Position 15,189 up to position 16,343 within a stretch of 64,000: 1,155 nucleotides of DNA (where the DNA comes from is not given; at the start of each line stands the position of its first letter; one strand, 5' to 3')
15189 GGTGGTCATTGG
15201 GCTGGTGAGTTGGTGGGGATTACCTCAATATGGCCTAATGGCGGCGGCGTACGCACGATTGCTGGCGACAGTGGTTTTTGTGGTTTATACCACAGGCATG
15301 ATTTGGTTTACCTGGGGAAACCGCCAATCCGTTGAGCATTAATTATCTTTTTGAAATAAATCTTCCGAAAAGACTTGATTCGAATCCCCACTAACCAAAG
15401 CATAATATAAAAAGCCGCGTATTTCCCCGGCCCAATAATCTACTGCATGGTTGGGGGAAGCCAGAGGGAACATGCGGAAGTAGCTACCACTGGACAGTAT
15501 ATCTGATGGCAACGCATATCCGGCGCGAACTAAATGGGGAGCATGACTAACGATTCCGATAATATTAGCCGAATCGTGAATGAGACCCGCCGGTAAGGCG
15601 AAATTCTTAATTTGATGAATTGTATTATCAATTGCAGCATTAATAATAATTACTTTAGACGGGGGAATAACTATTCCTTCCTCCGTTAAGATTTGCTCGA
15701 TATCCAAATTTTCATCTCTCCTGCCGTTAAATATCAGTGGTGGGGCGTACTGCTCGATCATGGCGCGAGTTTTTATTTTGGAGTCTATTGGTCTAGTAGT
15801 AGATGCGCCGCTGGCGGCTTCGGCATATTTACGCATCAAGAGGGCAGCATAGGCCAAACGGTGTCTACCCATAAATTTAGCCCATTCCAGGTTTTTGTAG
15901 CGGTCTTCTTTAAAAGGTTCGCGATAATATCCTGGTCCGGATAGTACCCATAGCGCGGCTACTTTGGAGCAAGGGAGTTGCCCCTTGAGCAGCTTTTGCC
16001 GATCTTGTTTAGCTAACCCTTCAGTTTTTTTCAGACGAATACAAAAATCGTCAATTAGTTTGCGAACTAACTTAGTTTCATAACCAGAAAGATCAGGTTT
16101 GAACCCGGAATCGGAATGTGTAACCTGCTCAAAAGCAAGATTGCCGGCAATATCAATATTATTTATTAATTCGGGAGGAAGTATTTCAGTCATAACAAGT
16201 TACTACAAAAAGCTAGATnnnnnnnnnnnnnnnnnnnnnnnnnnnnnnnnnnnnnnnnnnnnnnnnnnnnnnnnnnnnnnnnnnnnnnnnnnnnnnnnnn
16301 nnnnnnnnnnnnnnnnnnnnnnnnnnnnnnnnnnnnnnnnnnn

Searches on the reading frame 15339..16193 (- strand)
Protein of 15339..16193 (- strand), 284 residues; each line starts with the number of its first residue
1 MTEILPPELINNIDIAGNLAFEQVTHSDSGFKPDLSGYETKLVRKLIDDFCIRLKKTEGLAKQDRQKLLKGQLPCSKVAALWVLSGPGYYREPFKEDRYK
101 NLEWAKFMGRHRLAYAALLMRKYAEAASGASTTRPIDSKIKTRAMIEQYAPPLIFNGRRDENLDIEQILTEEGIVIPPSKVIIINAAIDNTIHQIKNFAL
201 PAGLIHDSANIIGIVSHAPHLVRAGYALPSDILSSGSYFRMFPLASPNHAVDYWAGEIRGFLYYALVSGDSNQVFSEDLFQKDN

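Call 5: search_protein_families(library=pfam, proteins=[window:15339-16193:-])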
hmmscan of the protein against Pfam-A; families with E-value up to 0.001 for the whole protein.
window:15339-16193:- (284 aa): 0 families

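Call 19: search_protein_families(library=pfam, max_evalue=5, proteins=[window:15339-16193:-])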
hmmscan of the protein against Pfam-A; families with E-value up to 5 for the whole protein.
window:15339-16193:- (284 aa): 0 families

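Call 20: search_protein_families(library=ncbifam, max_evalue=0.01, proteins=[window:15339-16193:-])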
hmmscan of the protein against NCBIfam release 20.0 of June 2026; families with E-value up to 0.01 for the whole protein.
window:15339-16193:- (284 aa): 0 families
